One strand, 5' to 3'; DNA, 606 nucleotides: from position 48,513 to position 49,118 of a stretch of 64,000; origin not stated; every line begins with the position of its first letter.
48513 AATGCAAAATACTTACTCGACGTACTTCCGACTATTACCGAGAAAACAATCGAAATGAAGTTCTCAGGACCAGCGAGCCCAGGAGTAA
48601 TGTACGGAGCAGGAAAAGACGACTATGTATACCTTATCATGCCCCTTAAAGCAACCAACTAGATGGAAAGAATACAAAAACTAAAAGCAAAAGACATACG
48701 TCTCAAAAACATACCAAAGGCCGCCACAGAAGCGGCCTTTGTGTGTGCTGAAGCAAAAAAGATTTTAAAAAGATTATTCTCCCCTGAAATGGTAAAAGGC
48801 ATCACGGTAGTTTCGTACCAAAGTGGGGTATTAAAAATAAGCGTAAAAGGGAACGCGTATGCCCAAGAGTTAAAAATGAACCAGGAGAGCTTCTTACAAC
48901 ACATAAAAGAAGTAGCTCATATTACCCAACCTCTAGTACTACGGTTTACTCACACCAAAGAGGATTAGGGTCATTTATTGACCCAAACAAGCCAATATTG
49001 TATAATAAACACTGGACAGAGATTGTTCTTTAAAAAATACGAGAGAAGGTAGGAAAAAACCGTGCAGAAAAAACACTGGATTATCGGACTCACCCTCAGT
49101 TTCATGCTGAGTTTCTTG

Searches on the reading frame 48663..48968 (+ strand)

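Call 81: search_protein_families(library=pfam, proteins=[window:48663-48968:+], max_evalue=0.001)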
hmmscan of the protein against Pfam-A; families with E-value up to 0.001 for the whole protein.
window:48663-48968:+ (101 aa): 1 family
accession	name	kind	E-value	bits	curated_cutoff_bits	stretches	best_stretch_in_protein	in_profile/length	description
PF05258.17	DciA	-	8.7e-05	23.1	24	1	34-84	28-78/89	Dna[CI] antecedent, DciA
